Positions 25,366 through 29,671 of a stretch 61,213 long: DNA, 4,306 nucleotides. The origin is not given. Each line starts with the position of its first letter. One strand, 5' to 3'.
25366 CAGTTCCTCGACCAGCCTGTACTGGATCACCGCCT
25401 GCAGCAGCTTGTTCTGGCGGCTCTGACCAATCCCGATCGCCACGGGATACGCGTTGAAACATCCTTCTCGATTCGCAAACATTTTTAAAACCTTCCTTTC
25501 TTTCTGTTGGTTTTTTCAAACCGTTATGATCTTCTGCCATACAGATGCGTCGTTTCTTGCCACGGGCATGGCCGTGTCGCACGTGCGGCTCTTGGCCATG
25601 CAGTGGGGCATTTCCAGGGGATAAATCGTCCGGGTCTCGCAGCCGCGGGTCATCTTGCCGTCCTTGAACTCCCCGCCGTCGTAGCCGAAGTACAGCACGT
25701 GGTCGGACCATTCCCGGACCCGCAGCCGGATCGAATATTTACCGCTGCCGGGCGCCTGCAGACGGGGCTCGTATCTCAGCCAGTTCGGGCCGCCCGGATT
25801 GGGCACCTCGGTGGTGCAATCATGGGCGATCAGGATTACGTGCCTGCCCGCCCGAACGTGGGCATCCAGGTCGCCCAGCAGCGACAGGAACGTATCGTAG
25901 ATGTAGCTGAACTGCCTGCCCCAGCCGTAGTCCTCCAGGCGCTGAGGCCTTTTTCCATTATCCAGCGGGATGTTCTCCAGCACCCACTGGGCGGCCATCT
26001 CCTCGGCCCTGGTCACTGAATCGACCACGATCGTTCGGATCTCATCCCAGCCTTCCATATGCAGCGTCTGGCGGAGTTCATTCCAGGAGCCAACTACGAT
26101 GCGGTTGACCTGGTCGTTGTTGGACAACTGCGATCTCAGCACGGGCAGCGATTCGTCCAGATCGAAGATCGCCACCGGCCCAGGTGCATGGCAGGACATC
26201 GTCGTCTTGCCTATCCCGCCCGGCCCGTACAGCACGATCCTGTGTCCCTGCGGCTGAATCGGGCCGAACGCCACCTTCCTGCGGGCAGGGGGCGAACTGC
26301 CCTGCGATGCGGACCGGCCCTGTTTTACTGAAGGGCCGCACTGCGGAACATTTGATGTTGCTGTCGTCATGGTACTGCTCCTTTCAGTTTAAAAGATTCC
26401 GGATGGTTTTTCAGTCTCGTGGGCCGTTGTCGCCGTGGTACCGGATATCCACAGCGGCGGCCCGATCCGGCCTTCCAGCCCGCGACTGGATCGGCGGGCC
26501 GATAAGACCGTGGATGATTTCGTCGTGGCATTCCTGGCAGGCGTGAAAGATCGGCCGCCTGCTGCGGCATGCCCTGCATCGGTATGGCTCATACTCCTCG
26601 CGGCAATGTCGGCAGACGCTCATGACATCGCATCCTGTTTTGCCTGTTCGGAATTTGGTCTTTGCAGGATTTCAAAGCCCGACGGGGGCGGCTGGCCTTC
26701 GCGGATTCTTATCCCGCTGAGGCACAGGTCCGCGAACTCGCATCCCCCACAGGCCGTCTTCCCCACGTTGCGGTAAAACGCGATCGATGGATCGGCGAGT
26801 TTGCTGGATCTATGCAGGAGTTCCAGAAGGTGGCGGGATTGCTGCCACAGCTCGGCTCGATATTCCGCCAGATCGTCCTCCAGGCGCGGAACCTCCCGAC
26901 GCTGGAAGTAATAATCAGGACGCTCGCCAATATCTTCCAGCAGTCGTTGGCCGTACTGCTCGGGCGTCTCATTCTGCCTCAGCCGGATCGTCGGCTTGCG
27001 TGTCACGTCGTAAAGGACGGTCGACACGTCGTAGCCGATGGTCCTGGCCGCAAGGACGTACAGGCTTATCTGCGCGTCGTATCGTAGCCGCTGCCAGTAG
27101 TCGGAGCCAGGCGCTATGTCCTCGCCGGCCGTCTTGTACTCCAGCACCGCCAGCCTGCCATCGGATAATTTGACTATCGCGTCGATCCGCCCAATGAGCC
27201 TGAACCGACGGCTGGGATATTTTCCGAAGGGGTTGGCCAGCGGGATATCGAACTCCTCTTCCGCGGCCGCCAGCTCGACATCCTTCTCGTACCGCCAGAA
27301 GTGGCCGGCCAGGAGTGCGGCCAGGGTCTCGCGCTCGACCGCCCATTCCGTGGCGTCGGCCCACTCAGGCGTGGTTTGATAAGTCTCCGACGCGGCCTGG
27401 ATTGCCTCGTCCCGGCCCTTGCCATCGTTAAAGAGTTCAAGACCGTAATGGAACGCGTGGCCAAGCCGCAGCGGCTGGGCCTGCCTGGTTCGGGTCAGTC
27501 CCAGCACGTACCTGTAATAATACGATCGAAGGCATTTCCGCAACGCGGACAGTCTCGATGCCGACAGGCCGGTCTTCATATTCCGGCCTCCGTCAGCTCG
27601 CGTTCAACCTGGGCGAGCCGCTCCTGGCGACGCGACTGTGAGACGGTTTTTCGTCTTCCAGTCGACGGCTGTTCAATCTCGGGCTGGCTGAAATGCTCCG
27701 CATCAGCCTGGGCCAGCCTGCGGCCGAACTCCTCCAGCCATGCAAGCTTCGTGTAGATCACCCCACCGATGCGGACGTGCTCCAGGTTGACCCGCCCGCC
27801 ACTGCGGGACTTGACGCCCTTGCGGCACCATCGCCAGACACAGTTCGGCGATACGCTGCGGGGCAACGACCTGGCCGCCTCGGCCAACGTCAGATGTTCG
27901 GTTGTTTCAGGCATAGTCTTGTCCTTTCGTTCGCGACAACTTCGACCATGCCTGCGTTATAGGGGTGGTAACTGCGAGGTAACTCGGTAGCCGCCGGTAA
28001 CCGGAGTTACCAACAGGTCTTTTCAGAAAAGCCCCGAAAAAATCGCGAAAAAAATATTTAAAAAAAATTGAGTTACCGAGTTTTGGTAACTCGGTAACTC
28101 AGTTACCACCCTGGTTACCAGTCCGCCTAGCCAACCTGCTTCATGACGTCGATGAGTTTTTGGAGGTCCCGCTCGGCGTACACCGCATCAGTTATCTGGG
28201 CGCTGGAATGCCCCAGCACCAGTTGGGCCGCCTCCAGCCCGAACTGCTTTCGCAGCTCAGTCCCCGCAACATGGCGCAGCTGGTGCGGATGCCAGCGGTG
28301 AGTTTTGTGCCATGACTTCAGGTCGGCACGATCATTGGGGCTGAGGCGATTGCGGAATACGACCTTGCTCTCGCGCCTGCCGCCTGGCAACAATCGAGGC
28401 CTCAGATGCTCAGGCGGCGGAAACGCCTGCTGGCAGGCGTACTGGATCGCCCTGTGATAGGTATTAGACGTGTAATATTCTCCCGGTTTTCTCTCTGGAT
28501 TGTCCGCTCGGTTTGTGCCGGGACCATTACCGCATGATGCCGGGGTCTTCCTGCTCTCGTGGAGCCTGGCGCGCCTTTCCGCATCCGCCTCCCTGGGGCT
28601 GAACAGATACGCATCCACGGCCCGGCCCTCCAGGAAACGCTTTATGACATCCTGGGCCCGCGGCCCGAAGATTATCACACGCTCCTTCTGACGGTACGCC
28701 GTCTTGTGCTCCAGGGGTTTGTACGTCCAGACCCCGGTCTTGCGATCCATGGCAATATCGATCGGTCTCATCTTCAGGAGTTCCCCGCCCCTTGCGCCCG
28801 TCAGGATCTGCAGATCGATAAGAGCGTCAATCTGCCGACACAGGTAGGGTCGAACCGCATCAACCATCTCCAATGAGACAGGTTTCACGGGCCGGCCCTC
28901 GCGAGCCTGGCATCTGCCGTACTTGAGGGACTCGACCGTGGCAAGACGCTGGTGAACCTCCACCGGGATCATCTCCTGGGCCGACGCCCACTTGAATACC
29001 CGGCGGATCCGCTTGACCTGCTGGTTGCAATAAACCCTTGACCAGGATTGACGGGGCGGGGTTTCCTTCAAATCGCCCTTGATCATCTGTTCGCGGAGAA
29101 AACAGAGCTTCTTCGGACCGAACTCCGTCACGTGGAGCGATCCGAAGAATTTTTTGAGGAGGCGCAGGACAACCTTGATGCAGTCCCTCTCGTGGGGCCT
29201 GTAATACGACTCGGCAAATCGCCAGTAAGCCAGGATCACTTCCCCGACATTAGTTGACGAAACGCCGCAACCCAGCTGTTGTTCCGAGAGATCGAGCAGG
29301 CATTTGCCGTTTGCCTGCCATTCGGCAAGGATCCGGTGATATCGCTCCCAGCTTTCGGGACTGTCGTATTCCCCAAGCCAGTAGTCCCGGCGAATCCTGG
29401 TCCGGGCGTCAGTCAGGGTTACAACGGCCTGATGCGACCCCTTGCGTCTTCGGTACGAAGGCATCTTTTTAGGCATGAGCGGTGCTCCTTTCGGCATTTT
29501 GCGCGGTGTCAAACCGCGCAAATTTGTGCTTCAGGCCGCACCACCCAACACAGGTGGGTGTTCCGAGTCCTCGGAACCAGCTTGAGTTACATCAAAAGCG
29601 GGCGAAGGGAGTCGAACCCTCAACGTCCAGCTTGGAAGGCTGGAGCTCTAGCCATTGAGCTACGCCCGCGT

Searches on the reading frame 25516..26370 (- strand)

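Call 87: search_protein_families(library=pfam, proteins=[window:25516-26370:-], max_evalue=0.01)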
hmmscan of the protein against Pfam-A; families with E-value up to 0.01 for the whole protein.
window:25516-26370:- (284 aa): 2 families
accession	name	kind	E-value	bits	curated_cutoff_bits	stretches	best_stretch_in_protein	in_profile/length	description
PF13479.12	AAA_24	-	6.9e-21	75.4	27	1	43-263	3-195/195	AAA domain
PF13481.12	AAA_25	-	4.2e-06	26.9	27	1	22-61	13-52/195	AAA domain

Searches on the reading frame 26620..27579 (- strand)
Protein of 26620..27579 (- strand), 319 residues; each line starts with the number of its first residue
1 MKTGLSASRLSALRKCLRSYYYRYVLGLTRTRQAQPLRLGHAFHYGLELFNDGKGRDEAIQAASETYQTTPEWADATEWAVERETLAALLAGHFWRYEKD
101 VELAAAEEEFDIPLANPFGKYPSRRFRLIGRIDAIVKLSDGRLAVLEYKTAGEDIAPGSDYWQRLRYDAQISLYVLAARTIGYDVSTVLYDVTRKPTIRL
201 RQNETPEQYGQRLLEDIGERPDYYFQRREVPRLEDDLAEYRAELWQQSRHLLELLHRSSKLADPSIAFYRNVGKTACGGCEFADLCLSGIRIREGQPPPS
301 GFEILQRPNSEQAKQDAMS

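Call 87: search_protein_families(library=pfam, proteins=[window:26620-27579:-], max_evalue=0.01)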
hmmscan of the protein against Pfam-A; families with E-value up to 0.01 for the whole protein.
window:26620-27579:- (319 aa): 1 family
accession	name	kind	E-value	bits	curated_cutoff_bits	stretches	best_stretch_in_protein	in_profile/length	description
PF12705.13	PDDEXK_1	-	1.4e-27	97.6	22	1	5-286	2-246/247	PD-(D/E)XK nuclease superfamily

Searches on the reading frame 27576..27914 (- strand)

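Call 87: search_protein_families(library=pfam, proteins=[window:27576-27914:-], max_evalue=0.01)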
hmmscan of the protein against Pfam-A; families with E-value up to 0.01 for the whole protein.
window:27576-27914:- (112 aa): 1 family
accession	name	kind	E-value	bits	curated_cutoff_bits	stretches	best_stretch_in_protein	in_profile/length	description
PF07618.16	DUF1580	-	0.0065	16.5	24.4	1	10-56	2-45/57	Protein of unknown function (DUF1580)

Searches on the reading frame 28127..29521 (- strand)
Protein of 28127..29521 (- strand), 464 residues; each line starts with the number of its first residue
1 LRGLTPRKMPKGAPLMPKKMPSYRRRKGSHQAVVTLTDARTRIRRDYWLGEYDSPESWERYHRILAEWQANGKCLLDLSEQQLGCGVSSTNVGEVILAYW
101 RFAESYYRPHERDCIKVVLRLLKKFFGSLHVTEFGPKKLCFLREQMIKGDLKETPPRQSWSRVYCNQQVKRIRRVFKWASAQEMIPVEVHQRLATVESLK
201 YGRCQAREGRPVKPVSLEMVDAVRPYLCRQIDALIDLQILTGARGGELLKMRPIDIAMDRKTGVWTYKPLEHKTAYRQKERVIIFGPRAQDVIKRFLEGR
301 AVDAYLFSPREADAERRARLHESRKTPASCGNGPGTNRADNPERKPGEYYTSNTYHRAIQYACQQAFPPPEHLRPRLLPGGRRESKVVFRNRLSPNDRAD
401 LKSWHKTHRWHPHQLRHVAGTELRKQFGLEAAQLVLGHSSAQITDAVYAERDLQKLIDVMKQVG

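Call 7: search_protein_families(library=pfam, proteins=[window:28127-29521:-], max_evalue=0.01)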
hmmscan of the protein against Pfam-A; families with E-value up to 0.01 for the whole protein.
window:28127-29521:- (464 aa): 1 family
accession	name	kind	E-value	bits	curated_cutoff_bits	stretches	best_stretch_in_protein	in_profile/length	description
PF00589.27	Phage_integrase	-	1.7e-11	44.6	27.1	1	400-452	113-169/172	Phage integrase family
